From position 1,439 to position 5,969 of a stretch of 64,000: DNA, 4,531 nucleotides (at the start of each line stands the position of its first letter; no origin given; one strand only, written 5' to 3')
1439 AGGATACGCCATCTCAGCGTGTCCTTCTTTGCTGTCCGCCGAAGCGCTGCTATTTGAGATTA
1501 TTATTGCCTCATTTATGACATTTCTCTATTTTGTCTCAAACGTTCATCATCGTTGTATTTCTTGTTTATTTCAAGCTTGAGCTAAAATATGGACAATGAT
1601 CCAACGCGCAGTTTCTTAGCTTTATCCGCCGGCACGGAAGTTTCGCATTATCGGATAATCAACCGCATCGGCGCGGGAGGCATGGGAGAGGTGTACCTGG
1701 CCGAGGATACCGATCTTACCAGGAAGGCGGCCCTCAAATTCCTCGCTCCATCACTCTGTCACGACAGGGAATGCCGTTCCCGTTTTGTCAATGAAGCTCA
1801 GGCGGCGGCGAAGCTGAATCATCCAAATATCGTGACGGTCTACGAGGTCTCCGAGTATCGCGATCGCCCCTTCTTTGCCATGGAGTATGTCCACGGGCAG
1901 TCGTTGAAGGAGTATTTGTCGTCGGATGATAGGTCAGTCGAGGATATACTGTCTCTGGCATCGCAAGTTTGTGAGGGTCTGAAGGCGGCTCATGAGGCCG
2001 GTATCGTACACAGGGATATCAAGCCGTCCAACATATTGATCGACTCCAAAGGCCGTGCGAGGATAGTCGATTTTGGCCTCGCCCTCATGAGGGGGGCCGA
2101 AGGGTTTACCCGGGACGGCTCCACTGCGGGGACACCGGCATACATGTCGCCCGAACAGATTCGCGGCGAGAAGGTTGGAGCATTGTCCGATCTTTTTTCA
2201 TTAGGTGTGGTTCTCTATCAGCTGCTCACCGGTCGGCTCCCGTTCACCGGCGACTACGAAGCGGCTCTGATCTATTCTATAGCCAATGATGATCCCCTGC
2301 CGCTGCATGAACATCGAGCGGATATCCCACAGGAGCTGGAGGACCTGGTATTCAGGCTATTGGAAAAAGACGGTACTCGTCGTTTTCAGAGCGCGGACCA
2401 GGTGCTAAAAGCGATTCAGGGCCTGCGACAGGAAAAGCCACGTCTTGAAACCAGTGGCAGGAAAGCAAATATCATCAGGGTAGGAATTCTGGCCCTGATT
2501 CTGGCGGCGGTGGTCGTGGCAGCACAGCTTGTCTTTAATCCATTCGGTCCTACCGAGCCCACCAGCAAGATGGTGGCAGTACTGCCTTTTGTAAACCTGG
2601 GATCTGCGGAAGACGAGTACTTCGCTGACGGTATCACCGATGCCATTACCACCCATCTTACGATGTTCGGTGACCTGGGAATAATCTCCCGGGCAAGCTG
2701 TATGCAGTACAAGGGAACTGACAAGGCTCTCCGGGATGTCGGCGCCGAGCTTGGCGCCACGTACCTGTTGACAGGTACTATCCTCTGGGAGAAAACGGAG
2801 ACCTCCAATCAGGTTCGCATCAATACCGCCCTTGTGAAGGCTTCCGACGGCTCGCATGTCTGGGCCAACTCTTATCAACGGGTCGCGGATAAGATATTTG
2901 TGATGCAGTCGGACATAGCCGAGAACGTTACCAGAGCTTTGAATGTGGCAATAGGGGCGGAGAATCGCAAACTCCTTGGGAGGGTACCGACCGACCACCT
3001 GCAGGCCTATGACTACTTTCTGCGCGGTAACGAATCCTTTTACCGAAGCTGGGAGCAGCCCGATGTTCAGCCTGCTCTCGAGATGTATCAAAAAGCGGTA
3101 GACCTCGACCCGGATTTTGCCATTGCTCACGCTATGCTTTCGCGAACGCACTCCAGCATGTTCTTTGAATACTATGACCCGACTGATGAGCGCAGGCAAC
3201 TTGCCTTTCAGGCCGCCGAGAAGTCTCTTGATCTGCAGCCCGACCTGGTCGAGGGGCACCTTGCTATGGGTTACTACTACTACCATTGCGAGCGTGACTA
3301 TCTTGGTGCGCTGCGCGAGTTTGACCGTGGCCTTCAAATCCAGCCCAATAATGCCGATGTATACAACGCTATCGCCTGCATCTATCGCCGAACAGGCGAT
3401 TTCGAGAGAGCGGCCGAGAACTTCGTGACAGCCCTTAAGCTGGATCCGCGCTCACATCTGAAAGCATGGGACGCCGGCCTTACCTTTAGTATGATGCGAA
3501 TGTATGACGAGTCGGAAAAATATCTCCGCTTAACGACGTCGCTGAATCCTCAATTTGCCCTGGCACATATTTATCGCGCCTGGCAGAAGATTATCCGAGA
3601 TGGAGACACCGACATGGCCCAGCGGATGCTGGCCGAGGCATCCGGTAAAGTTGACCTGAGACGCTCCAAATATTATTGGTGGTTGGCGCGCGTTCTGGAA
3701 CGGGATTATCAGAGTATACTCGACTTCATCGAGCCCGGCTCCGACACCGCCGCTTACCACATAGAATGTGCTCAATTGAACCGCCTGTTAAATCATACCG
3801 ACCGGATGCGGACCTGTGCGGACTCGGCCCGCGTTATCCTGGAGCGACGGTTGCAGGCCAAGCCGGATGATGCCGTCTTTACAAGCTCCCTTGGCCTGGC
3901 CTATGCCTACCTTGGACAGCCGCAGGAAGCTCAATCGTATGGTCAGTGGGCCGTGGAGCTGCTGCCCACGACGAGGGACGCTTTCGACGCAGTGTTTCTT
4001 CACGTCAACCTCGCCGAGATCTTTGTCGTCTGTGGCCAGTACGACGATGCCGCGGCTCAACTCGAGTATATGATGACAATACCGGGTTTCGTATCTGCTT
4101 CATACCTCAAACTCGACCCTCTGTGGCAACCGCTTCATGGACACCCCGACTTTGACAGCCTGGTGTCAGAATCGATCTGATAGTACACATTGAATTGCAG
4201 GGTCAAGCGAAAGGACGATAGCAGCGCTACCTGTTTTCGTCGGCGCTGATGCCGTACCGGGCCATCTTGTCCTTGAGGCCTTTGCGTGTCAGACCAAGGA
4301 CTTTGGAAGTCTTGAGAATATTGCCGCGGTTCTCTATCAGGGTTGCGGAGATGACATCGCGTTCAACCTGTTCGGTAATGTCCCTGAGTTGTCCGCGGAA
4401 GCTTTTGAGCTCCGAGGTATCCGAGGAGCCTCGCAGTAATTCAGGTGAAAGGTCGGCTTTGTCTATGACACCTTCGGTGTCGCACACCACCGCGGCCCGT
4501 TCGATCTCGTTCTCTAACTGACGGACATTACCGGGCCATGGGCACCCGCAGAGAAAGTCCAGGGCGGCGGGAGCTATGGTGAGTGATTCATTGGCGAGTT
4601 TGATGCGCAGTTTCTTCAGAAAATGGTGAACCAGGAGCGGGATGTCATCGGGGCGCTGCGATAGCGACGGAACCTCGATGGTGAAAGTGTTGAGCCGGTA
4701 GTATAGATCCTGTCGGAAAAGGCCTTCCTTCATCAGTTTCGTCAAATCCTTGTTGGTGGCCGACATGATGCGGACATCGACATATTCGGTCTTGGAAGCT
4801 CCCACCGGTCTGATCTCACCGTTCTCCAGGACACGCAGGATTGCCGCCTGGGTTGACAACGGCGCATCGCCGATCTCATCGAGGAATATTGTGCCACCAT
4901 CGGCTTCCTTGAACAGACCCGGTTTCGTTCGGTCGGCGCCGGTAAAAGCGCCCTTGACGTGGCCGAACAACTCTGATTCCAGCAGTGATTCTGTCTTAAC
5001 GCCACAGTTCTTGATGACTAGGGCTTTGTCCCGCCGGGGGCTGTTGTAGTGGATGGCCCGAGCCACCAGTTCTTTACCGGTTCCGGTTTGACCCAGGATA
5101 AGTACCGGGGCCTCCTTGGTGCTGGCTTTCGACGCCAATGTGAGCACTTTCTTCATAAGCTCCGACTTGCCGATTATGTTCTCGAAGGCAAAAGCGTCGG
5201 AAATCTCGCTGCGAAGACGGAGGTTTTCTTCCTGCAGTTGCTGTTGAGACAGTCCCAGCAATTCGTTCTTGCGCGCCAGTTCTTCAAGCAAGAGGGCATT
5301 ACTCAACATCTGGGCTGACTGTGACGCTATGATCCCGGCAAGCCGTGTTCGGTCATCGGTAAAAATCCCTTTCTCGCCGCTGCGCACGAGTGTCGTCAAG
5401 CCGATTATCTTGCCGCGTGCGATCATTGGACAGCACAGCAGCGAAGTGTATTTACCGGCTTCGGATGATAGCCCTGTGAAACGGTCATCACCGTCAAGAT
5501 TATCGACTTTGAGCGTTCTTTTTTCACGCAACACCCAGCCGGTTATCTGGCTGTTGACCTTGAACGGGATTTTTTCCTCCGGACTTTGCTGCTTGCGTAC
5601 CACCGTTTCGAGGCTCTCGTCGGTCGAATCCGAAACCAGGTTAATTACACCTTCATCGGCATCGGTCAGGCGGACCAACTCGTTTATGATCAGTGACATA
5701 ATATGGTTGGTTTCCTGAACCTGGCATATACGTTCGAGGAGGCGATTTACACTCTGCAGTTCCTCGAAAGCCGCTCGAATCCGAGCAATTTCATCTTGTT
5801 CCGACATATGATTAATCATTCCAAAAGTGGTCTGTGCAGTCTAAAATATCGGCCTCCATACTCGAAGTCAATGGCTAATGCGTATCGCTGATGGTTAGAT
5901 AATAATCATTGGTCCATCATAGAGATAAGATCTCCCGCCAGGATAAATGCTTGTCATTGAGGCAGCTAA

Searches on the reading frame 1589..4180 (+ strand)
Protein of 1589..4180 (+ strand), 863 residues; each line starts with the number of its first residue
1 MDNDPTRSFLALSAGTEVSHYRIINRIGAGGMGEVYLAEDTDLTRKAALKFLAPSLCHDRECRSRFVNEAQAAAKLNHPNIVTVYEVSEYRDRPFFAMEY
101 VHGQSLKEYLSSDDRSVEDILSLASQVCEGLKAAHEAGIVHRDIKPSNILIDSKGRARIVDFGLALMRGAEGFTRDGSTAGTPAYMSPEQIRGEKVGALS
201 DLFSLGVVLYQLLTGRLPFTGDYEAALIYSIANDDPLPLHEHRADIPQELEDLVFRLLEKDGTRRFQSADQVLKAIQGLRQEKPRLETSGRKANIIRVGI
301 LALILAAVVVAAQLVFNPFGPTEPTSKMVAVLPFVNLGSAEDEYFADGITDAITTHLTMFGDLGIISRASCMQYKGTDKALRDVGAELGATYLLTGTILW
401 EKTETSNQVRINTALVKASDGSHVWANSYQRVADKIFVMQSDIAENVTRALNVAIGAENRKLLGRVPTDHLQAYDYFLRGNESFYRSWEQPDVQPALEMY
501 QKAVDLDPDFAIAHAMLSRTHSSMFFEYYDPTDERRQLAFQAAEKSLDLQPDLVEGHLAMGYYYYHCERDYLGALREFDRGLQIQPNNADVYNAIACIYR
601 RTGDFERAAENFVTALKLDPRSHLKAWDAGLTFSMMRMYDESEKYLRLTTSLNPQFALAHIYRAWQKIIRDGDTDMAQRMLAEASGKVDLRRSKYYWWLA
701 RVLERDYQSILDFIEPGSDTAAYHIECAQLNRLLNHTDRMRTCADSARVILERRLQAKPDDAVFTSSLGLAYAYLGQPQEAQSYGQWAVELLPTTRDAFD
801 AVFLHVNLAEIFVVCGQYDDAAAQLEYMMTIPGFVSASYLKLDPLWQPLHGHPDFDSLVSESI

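Call 18: search_protein_families(library=pfam, proteins=[window:1589-4180:+], max_evalue=0.001)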
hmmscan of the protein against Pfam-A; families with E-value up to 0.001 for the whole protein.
window:1589-4180:+ (863 aa): 17 families
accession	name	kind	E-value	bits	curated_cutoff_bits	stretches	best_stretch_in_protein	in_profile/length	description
PF00069.31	Pkinase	-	4.3e-54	184.1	31.7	1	21-274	1-259/263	Protein kinase domain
PF07714.23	PK_Tyr_Ser-Thr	-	1.9e-34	119.6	23.1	1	23-266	3-249/258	Protein tyrosine and serine/threonine kinase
PF07719.23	TPR_2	-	6.2e-18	63.8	27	1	589-621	1-33/34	Tetratricopeptide repeat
PF00515.34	TPR_1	-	2.9e-16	58.9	27.8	1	589-621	1-33/34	Tetratricopeptide repeat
PF13431.12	TPR_17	-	3.1e-16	58.7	24.4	1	578-608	2-32/34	Tetratricopeptide repeat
PF13414.12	TPR_11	-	1.9e-12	47.1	26.8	0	496-514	13-31/42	TPR repeat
PF13181.12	TPR_8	-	9e-12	44.6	25.7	1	589-620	1-32/34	Tetratricopeptide repeat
PF14559.12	TPR_19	-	2.8e-09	37.6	25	0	568-621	4-57/68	Tetratricopeptide repeat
PF13424.12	TPR_12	-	2.5e-08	34.4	30.1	0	563-619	12-75/77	Tetratricopeptide repeat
PF13176.12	TPR_7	-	5.9e-08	32.6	27.9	0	593-621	3-33/36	Tetratricopeptide repeat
PF13428.12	TPR_14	-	8.2e-08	32.6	23.5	0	556-594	3-40/44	Tetratricopeptide repeat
PF03109.22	ABC1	-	1.2e-07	31.6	22.9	1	72-165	120-214/244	ABC1 atypical kinase-like domain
PF01636.29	APH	-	2.6e-07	31.1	23.2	0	130-166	161-198/239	Phosphotransferase enzyme family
PF13371.12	TPR_9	-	4e-07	30.4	35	0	565-623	5-63/73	Tetratricopeptide repeat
PF17667.7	Pkinase_fungal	-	4e-05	23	24.1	1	116-205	284-379/387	Fungal protein kinase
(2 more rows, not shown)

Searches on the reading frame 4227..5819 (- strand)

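Call 18: search_protein_families(library=pfam, proteins=[window:4227-5819:-], max_evalue=0.001)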
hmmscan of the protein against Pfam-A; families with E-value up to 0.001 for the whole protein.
window:4227-5819:- (530 aa): 10 families
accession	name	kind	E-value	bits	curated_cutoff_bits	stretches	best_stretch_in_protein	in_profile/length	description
PF00158.32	Sigma54_activat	-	2.7e-65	219.6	20.2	1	215-382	1-168/168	Sigma-54 interaction domain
PF25601.1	AAA_lid_14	-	2.4e-22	79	27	1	388-470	2-83/87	AAA+ ATPase lid domain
PF14532.12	Sigma54_activ_2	-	3.8e-19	69.7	25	1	216-386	1-138/138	Sigma-54 interaction domain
PF13185.12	GAF_2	-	1.8e-13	51.3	28.6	1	39-172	6-135/136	GAF domain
PF01590.32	GAF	-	2.2e-12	48.1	22.4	1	40-170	5-131/133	GAF domain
PF02954.25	HTH_8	-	1.4e-08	34.7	22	1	483-522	3-42/42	Bacterial regulatory protein, Fis family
PF07728.20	AAA_5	-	2.9e-06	27.8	22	1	238-353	1-119/139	AAA domain (dynein-related subfamily)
PF07724.20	AAA_2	-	6.7e-05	23.4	27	1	236-344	3-112/166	AAA domain (Cdc48 subfamily)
PF18024.7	HTH_50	-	0.0004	20.5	27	0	477-525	3-50/50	Helix-turn-helix domain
PF01078.27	Mg_chelatase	-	0.00049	20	20.3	0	213-342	3-141/207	Magnesium chelatase, subunit ChlI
